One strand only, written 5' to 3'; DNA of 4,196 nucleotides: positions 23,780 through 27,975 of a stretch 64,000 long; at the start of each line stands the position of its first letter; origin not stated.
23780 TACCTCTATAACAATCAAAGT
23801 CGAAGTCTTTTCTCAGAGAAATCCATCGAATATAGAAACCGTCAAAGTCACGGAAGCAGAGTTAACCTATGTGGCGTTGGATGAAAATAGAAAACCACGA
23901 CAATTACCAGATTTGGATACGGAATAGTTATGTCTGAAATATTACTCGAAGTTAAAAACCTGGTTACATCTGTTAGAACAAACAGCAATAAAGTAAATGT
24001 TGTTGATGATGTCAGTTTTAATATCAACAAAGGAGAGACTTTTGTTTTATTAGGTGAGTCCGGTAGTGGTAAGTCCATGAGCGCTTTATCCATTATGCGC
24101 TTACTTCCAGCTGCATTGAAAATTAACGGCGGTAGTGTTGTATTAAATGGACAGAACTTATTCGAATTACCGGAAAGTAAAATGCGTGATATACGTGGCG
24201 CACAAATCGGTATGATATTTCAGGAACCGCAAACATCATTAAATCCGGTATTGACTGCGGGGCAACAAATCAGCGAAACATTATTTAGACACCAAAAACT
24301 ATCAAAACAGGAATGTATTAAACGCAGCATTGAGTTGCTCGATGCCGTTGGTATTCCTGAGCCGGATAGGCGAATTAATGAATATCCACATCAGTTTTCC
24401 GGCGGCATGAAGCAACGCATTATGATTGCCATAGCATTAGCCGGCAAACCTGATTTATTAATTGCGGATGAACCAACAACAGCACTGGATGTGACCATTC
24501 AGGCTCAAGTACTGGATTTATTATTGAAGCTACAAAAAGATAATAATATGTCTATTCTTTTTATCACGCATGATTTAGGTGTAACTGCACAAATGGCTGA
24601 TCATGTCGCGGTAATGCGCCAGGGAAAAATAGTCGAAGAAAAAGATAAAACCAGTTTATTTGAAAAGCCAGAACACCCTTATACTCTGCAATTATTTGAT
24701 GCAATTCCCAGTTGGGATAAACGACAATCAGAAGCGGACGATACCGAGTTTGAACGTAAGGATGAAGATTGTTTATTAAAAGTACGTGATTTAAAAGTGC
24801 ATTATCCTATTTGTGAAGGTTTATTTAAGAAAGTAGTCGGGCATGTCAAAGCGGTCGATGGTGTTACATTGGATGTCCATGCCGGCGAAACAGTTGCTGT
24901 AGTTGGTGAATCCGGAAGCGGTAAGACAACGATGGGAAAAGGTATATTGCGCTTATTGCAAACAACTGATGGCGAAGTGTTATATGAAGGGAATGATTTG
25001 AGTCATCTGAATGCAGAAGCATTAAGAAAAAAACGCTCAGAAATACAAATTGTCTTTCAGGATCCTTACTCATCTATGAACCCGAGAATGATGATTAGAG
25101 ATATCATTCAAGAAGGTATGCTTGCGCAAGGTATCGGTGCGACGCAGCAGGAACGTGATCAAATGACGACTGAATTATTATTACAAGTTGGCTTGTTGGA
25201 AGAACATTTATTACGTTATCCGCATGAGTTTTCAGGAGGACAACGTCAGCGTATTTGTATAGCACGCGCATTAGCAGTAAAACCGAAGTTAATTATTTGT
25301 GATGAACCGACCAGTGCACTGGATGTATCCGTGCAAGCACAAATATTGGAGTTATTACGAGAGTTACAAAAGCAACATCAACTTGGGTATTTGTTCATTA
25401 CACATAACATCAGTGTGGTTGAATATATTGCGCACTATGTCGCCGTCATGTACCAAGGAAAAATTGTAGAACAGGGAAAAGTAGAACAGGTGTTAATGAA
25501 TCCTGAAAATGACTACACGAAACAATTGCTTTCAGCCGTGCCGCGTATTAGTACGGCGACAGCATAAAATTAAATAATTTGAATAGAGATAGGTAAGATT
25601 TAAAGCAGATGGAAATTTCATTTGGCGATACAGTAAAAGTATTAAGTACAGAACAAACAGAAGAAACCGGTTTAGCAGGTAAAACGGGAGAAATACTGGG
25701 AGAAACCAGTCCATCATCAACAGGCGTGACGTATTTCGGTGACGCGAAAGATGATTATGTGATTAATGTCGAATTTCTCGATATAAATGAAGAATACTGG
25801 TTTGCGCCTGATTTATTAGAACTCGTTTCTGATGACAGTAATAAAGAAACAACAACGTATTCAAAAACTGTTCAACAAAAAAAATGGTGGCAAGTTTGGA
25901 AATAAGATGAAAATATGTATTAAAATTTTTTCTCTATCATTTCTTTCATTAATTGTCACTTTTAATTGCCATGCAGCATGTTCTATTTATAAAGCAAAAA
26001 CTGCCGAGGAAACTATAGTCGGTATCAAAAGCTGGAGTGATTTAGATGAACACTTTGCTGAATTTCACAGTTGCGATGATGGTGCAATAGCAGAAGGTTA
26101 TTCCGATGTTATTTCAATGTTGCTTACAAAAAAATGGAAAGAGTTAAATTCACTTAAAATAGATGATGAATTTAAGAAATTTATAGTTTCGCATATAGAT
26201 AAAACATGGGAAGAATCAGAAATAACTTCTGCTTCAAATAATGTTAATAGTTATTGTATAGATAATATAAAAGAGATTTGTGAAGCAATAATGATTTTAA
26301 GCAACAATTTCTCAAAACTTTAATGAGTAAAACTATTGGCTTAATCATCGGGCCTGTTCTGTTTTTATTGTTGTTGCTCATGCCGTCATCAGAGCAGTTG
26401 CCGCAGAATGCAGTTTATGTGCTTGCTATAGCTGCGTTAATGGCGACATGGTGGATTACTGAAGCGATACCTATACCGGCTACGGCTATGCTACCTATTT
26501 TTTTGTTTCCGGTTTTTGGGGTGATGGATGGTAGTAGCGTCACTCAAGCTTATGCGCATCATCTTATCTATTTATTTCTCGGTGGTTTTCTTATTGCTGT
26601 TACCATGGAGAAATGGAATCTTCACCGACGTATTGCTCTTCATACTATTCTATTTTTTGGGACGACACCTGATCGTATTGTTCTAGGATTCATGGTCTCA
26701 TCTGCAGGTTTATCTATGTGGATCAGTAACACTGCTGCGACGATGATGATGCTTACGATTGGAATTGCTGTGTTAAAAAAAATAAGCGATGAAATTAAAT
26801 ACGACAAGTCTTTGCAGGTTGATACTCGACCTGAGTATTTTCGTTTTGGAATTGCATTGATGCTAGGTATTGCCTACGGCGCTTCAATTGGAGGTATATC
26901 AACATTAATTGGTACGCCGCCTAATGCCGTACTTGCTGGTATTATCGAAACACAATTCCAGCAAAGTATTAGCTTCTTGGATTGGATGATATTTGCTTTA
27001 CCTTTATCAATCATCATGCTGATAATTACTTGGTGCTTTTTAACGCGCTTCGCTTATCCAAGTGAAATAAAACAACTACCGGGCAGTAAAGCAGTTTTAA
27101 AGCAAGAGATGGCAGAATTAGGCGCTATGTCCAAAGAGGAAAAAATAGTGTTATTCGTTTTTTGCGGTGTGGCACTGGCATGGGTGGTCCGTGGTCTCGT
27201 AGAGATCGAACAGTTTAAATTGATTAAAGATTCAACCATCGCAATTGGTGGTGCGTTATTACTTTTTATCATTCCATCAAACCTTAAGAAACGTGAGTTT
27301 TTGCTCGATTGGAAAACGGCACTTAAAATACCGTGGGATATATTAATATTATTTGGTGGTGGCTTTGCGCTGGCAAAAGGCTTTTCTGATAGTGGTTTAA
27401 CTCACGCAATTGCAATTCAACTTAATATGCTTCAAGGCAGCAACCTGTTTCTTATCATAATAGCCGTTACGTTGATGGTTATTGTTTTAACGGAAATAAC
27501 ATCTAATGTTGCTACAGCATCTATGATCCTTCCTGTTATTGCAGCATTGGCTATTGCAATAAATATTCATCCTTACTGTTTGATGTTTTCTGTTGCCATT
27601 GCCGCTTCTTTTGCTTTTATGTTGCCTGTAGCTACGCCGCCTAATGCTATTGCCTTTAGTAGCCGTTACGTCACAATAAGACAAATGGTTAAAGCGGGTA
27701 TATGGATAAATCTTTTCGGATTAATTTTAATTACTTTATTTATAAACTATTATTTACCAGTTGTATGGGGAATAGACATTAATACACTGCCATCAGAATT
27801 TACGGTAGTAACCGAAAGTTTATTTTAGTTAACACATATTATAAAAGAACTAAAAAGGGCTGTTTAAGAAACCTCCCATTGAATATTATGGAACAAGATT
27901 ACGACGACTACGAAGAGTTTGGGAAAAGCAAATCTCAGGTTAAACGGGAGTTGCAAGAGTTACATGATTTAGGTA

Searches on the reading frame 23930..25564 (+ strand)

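Call 74: search_protein_families(library=pfam, proteins=[window:23930-25564:+], max_evalue=0.00001)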
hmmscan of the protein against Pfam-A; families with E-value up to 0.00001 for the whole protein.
window:23930-25564:+ (545 aa): 8 families
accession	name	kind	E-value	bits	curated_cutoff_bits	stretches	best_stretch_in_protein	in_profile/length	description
PF00005.33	ABC_tran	-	5.7e-64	215.3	25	2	310-462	2-137/137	ABC transporter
PF02463.25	SMC_N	-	2.6e-15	56.9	40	1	318-509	22-214/220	RecF/RecN/SMC N terminal domain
PF13304.12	AAA_21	-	6.5e-14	53.1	27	0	141-218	223-302/304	AAA domain, putative AbiEii toxin, Type IV TA system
PF08352.17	oligo_HPY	-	1.4e-13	51.4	27.1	0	235-268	1-34/65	Oligopeptide/dipeptide transporter, C-terminal region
PF13401.12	AAA_22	-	1.6e-10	41.9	27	0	322-491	8-122/130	AAA domain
PF01078.27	Mg_chelatase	-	3.4e-07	30.3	20.3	0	299-384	2-86/207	Magnesium chelatase, subunit ChlI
PF13555.12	AAA_29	-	1.7e-06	28.1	27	0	309-343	12-46/61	P-loop containing region of AAA domain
PF13191.12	AAA_16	-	2.8e-06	28.4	32.6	0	317-430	20-104/167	AAA ATPase domain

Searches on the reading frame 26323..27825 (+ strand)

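Call 74: search_protein_families(library=pfam, proteins=[window:26323-27825:+], max_evalue=0.00001)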
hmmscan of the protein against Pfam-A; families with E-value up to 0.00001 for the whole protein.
window:26323-27825:+ (501 aa): 2 families
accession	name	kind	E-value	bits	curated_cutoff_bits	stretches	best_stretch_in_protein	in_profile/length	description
PF00939.25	Na_sulph_symp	-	3.1e-83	280.8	27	1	4-481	4-469/472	Sodium:sulfate symporter transmembrane region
PF03600.22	CitMHS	-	9.3e-57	193.1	31.9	1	42-425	2-336/336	Citrate transporter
